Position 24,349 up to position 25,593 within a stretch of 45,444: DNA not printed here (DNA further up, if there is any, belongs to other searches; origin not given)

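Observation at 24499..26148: A contiguous PurA-like / MazG-like / HD-hydrolase triad suggests a 2-aminoadenine (Z) genome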

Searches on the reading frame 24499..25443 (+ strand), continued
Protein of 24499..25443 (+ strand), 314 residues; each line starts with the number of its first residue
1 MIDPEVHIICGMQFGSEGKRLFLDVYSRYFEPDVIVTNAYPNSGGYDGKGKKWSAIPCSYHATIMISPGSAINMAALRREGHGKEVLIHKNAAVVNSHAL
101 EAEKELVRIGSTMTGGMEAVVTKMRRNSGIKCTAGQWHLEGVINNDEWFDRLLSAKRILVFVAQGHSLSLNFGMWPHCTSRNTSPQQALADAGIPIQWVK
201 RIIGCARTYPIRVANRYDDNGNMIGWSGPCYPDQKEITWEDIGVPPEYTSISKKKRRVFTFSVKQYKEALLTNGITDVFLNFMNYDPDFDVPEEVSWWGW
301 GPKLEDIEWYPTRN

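Call 70: find_encoding_contigs(protein=P0017, flank=7000, max_places=1)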
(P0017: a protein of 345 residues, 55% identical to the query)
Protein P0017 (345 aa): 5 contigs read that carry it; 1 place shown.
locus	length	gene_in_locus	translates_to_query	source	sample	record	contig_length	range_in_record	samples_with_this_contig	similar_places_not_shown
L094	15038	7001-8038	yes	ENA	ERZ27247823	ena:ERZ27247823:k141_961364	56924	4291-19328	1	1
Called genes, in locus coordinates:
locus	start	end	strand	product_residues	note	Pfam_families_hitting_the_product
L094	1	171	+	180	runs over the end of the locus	-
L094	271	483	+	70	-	-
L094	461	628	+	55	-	-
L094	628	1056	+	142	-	PF23984:DUF7307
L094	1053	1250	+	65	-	PF21825:Sequestin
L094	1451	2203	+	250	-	PF23977:Pam3_Gp34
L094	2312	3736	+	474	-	PF00580:UvrD-helicase, PF01443:Viral_helicase1 (faint), PF13086:AAA_11 (faint), PF13245:AAA_19, PF13604:AAA_30 (weak), PF13361:UvrD_C, PF13538:UvrD_C_2 (faint)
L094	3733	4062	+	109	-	-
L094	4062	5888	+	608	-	PF01612:DNA_pol_A_exo1, PF00476:DNA_pol_A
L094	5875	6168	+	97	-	-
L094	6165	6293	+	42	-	-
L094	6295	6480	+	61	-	-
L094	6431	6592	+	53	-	-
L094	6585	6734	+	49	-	-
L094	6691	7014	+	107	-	-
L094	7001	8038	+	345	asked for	PF00709:Adenylsucc_synt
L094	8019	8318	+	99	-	PF03819:MazG (faint)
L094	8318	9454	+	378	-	PF13392:HNH_3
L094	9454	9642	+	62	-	-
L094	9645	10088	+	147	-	-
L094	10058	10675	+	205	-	PF00929:RNase_T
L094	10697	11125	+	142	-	-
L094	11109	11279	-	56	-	-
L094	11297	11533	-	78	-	-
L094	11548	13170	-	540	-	-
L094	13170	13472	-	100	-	-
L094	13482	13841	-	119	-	PF13539:Peptidase_M15_4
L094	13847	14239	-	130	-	-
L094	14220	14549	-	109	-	-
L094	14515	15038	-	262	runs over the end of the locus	PF23140:Gp80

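Call 71: find_encoding_contigs(protein=P0006, flank=7000, max_places=1)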
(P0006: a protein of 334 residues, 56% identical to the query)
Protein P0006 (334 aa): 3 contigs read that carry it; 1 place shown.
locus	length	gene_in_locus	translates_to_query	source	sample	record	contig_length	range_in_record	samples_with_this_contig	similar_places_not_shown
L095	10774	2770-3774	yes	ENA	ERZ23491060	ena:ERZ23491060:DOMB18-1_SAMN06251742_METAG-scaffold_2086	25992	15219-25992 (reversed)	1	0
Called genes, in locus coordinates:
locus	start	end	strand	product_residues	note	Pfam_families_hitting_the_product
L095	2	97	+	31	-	?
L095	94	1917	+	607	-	PF01612:DNA_pol_A_exo1, PF00476:DNA_pol_A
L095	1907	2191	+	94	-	-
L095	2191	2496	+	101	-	-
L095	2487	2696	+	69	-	-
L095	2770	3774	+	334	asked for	PF00709:Adenylsucc_synt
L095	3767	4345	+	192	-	PF18909:dGTP_diPhyd_N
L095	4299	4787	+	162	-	PF12917:YfbR-like, PF13023:HD_3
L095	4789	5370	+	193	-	PF00929:RNase_T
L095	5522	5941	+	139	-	PF00436:SSB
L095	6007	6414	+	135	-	-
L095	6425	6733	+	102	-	PF12637:TSCPD (weak)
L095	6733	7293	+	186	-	-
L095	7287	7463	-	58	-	-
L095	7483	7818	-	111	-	-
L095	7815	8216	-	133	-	-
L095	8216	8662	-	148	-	-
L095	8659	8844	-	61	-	-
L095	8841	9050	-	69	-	-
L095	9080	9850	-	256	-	-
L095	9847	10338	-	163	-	-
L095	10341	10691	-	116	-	-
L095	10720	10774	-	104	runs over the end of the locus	-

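Call 72: search_protein_families(library=ncbifam, proteins=[L001:3235-5091:+, L003:3115-4884:+, L093:3767-5593:+, L094:4062-5888:+, L095:94-1917:+, L012:2383-4143:+, L006:771-2672:+, L007:2741-4615:+], max_evalue=1e-30)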
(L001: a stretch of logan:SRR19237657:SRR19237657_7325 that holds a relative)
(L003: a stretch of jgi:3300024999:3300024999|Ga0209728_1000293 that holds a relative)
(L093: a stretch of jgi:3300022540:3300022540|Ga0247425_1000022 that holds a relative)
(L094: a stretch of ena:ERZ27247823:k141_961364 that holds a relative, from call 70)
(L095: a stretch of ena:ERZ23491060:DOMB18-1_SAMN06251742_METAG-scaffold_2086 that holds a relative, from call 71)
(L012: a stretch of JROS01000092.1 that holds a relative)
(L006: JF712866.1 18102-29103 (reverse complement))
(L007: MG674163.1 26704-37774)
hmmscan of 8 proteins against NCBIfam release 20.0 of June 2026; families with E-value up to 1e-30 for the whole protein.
L001:3235-5091:+ (618 aa): 4 families
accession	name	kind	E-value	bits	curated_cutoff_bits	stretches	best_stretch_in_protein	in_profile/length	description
NF038380.1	phage_DpoZ_1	exception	1.8e-159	532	500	1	8-612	7-606/607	aminoadenine-incorporating DNA polymerase DpoZ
NF004397.1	PRK05755.1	equivalog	1.5e-58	199.1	720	1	282-611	563-888/889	DNA polymerase I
TIGR00593.1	pola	equivalog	4.5e-50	170.9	600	1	282-611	564-889/890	DNA polymerase I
NF011539.0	PRK14975.1-3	equivalog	1.3e-36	126.1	640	0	288-599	316-616/628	bifunctional 3'-5' exonuclease/DNA polymerase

L003:3115-4884:+ (589 aa): 4 families
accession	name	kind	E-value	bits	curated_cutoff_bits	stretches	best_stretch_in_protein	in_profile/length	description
NF038380.1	phage_DpoZ_1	exception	2.4e-163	544.8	500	1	7-585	7-604/607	aminoadenine-incorporating DNA polymerase DpoZ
NF004397.1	PRK05755.1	equivalog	7.3e-64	216.7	720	1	5-586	319-888/889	DNA polymerase I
TIGR00593.1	pola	equivalog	2e-56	192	600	1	49-586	371-889/890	DNA polymerase I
NF011539.0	PRK14975.1-3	equivalog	2.7e-39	135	640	1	5-585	69-627/628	bifunctional 3'-5' exonuclease/DNA polymerase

L093:3767-5593:+ (608 aa): 4 families
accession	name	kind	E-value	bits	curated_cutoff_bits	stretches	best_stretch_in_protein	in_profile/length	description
NF038380.1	phage_DpoZ_1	exception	1.2e-229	763.8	500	1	11-607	4-605/607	aminoadenine-incorporating DNA polymerase DpoZ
NF004397.1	PRK05755.1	equivalog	9.3e-61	206.4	720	1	11-607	318-888/889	DNA polymerase I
TIGR00593.1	pola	equivalog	7.1e-46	157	600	1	65-607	381-889/890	DNA polymerase I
NF011539.0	PRK14975.1-3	equivalog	8.9e-43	146.5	640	1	6-605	63-626/628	bifunctional 3'-5' exonuclease/DNA polymerase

L094:4062-5888:+ (608 aa): 4 families
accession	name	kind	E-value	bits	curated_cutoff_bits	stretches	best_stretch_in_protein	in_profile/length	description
NF038380.1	phage_DpoZ_1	exception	1.1e-215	717.7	500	1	9-608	3-606/607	aminoadenine-incorporating DNA polymerase DpoZ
NF004397.1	PRK05755.1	equivalog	1e-58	199.6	720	1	8-608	316-889/889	DNA polymerase I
TIGR00593.1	pola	equivalog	1.1e-48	166.3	600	1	36-608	357-890/890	DNA polymerase I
NF011539.0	PRK14975.1-3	equivalog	7.4e-47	160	640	1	3-605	61-626/628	bifunctional 3'-5' exonuclease/DNA polymerase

L095:94-1917:+ (607 aa): 4 families
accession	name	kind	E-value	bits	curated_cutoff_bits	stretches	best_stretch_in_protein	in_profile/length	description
NF038380.1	phage_DpoZ_1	exception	3.2e-194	646.8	500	1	9-601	2-606/607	aminoadenine-incorporating DNA polymerase DpoZ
NF004397.1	PRK05755.1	equivalog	1e-65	222.8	720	1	8-601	315-889/889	DNA polymerase I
TIGR00593.1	pola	equivalog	9e-54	183.2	600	1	11-601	340-890/890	DNA polymerase I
NF011539.0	PRK14975.1-3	equivalog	1.4e-44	152.5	640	0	288-598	318-626/628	bifunctional 3'-5' exonuclease/DNA polymerase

L012:2383-4143:+ (586 aa): 4 families
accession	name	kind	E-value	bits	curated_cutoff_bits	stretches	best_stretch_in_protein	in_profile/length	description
NF038380.1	phage_DpoZ_1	exception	4.1e-141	471.4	500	1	5-512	7-508/607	aminoadenine-incorporating DNA polymerase DpoZ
NF004397.1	PRK05755.1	equivalog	2.6e-56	191.7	720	0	273-513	563-784/889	DNA polymerase I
TIGR00593.1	pola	equivalog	2.7e-47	161.7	600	0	273-512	564-784/890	DNA polymerase I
NF011539.0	PRK14975.1-3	equivalog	2.3e-35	122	640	0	285-451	322-478/628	bifunctional 3'-5' exonuclease/DNA polymerase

L006:771-2672:+ (633 aa): 4 families
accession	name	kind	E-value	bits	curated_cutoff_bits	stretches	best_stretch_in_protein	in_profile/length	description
NF038380.1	phage_DpoZ_1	exception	1.2e-273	909.1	500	1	19-627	1-606/607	aminoadenine-incorporating DNA polymerase DpoZ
NF004397.1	PRK05755.1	equivalog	1.8e-51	175.7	720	1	18-627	314-889/889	DNA polymerase I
TIGR00593.1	pola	equivalog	3.8e-36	124.8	600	1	176-627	457-890/890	DNA polymerase I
NF011539.0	PRK14975.1-3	equivalog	9.5e-33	113.4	640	1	18-625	64-627/628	bifunctional 3'-5' exonuclease/DNA polymerase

L007:2741-4615:+ (624 aa): 4 families
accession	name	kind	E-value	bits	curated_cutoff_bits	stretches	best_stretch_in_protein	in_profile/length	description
NF038380.1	phage_DpoZ_1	exception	1.3e-282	938.7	500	1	8-618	1-607/607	aminoadenine-incorporating DNA polymerase DpoZ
NF004397.1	PRK05755.1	equivalog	3.1e-57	194.7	720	1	7-613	314-885/889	DNA polymerase I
TIGR00593.1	pola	equivalog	4.8e-47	160.9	600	1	13-613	342-886/890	DNA polymerase I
NF011539.0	PRK14975.1-3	equivalog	1.3e-41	142.7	640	1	5-579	62-590/628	bifunctional 3'-5' exonuclease/DNA polymerase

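Call 77: predict_structure(alignment_id=A1)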
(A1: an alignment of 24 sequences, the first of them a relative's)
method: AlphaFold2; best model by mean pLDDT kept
length: 314 residues; sequences in the alignment: 24
mean_pLDDT: 80.3   pTM: 0.85
mean pLDDT of the five models: 80.3, 78.3, 78.1, 77.8, 77.4
residues with pLDDT >= 90: 87; 70-90: 151; 50-70: 72; < 50: 4
segments of 3 or more residues with pLDDT < 50: 311-314
pLDDT, mean of each block of 10 residues (from residue 1): 88 77 87 89 64 62 91 81 80 90 70 78 90 91 96 96 69 58 84 95 90 68 68 88 80 80 88 90 66 80 71 42
secondary structure, 60 per line:
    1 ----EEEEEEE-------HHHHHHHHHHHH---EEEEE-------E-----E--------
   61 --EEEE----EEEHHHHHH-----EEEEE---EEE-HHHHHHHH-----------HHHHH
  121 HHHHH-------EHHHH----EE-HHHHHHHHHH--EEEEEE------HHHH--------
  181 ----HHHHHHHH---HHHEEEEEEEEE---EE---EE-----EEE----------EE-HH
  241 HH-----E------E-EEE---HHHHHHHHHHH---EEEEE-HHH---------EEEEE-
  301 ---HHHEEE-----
elements in order: E5-11 H19-30 E34-38 E63-66 E71-73 H74-79 E85-89 E93-95 H97-104 H116-125 H134-137 H145-154 E157-162 H169-172 H185-192 E199-207 E223-225 H239-242 E257-259 H263-273 E277-281 E295-299 E307-309

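Call 80: fold_search(model_id=the predicted structure, library=pdb)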
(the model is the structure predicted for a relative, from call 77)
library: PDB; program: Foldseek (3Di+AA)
matches with E <= 10: 470; with E <= 0.001: 43
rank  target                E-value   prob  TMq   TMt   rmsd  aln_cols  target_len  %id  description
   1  7odx                  3.7e-24  1.00  0.85  0.77   3.2       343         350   32  Cyanophage S-2L Succinoaminodeoxyadenylate synthetase (PurZ) bound to dGMP and dATP as an energy donor (released 2021-09-01)
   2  6fko_A                5.2e-24  1.00  0.83  0.76   3.2       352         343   33  Deoxyguanylosuccinate synthase (DgsS) quaternary structure with ATP, dGMP, hadacidin at 2.1 Angstrom resolution (released 2019-06-26)
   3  6tnh_A                6.2e-24  1.00  0.84  0.77   3.1       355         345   33  Deoxyguanylosuccinate synthase (DgsS) quaternary structure with AMPPcP, dGMP, Asp, Magnesium at 2.21 Angstrom resoluti (released 2020-12-16)
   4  6tnh_B                8.7e-24  1.00  0.83  0.76   3.2       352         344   33  Deoxyguanylosuccinate synthase (DgsS) quaternary structure with AMPPcP, dGMP, Asp, Magnesium at 2.21 Angstrom resoluti (released 2020-12-16)
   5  6fm1_A                3.2e-23  1.00  0.83  0.76   3.1       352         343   33  Deoxyguanylosuccinate synthase (DgsS) quaternary structure with ATPanddGMP at 2.3 Angstrom resolution (released 2019-06-12)
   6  6flf                  2.2e-19  1.00  0.74  0.76   3.1       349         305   29  Deoxyguanylosuccinate synthase (DgsS) structure at 1.33 Angstrom resolution. (released 2019-06-12)
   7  6fm0_B                1.9e-18  1.00  0.72  0.78   3.3       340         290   29  Deoxyguanylosuccinate synthase (DgsS) and ATP structure at 1.7 Angstrom resolution (released 2019-06-12)
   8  6fm0_A                3.6e-18  1.00  0.68  0.73   3.6       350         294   25  Deoxyguanylosuccinate synthase (DgsS) and ATP structure at 1.7 Angstrom resolution (released 2019-06-12)
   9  6fm3                  4.2e-18  1.00  0.74  0.76   3.0       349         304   28  Deoxyguanylosuccinate synthase (DgsS) structure with ADP at 1.9 Angstrom resolution (released 2019-06-12)
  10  5k7x_A                9.7e-17  1.00  0.75  0.70   3.9       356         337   23  Fully ligated Adenylosuccinate Synthetase from Pyrococcus horikoshii OT3 with GTP, IMP and Hadacidin (released 2016-12-07)
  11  2d7u                  1.1e-15  1.00  0.70  0.68   4.4       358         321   21  Crystal structure of hypothetical adenylosuccinate synthetase, PH0438 from Pyrococcus horikoshii OT3 (released 2006-05-29)
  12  7vf6_A                9.7e-15  1.00  0.73  0.63   4.6       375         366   23  The crystal structure of PurZ0 (released 2023-05-24)
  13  5i33_A                1.3e-13  1.00  0.67  0.56   9.1       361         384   19  Unligated adenylosuccinate synthetase from Cryptococcus neoformans (released 2016-08-24)
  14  5i34_A                1.3e-13  1.00  0.65  0.49   9.9       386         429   19  Adenylosuccinate synthetase from Cryptococcus neoformans complexed with GDP and IMP (released 2016-08-24)
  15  1dj3_A                2.4e-13  1.00  0.69  0.51   6.7       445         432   17  STRUCTURES OF ADENYLOSUCCINATE SYNTHETASE FROM TRITICUM AESTIVUM AND ARABIDOPSIS THALIANA (released 2000-03-24)
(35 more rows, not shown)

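Call 90: search_protein_families(library=padloc, proteins=[L029:5425-7044:+, L029:7038-7661:+, window:24499-25443:+], max_evalue=0.001)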
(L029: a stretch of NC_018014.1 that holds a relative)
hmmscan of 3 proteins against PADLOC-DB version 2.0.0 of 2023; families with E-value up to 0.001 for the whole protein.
L029:5425-7044:+ (539 aa): 1 family
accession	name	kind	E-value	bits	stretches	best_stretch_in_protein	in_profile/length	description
PDLC02373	dCTPase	-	2.6e-06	24.6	1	11-167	157-317/630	-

L029:7038-7661:+ (207 aa): 0 families

window:24499-25443:+ (314 aa): 0 families

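Call 91: search_protein_families(library=pfam, proteins=[L029:5425-7044:+, L029:7038-7661:+, L029:3531-4346:-, L029:7682-8983:-], max_evalue=0.001)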
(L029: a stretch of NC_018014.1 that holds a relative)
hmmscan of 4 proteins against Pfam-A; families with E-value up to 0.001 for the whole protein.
L029:5425-7044:+ (539 aa): 3 families
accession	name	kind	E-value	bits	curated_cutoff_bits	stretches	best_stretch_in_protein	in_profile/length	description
PF00709.27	Adenylsucc_synt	-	1.1e-52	179.7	27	2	337-491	189-331/416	Adenylosuccinate synthetase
PF13191.12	AAA_16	-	0.00042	21.3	32.6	1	8-42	24-62/167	AAA ATPase domain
PF13521.12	AAA_28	-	0.00052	20.7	27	0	11-43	2-36/164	AAA domain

L029:7038-7661:+ (207 aa): 1 family
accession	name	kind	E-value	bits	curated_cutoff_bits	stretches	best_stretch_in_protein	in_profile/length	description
PF22531.2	DUF7002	-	4.4e-61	206.3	27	1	12-197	1-195/195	Family of unknown function (DUF7002)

L029:3531-4346:- (271 aa): 2 families
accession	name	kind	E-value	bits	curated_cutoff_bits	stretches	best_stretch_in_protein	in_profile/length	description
PF13646.12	HEAT_2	-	4e-09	37.1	27.7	1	168-233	21-86/88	HEAT repeats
PF03130.22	HEAT_PBS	-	2.4e-07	31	20.9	0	169-188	7-26/27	PBS lyase HEAT-like repeat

L029:7682-8983:- (433 aa): 1 family
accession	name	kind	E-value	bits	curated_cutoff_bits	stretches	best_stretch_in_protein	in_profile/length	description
PF04326.19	SLFN_AlbA_2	-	7.8e-20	72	25.3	1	33-156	1-116/118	Schlafen, AlbA_2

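Call 103: find_related_loci(query=A5, collection=viral_contigs, flank=4000)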
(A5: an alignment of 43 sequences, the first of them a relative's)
Query A5 (314 aa) in viral_contigs; peptide patterns used: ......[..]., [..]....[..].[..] (x = any residue, [..] = any of these).
55 stretches matched a pattern; 7 encode a relative of the query (tblastn E <= 1e-3); 6 distinct loci.
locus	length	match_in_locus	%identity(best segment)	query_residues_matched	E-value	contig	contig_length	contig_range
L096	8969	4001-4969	54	2-307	9e-110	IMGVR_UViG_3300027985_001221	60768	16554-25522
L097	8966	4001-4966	51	5-307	1e-107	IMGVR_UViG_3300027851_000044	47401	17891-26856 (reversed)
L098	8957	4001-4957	53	6-307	2e-106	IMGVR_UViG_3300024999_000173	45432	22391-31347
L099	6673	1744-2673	53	5-304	7e-106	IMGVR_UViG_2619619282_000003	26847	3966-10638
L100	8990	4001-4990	50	2-308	3e-103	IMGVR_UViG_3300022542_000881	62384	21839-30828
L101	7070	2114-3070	53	6-307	2e-106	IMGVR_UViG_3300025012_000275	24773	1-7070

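Call 106: search_protein_representatives(alignment_id=A5)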
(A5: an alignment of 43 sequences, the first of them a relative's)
Query: 43 sequences, 337 profile positions. Proteins with E-value up to 0.001 (for the whole library): 3447; up to 1e-10: 1761; up to 1e-30: 679. The best 150 are listed.
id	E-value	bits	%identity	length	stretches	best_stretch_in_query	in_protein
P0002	1.7e-169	579.4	-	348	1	3-331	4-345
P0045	1.1e-123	428.7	-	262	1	66-327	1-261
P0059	1.8e-91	322.8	-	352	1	2-332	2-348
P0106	1.5e-90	319.8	-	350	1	5-327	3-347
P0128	5.9e-89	314.6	-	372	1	4-327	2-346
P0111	4.3e-88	311.8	-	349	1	8-327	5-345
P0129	1.3e-87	310.2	-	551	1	3-329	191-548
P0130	7.6e-87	307.7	-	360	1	5-332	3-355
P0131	7.9e-85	301.0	-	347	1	8-326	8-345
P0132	2.5e-84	299.4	-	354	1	4-330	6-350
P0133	2.6e-83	296.0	-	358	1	5-330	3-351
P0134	1.3e-82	293.7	-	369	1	4-329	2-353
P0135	1.9e-82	293.2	-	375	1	3-328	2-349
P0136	8.1e-81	287.8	-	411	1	8-330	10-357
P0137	8.6e-81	287.8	-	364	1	9-329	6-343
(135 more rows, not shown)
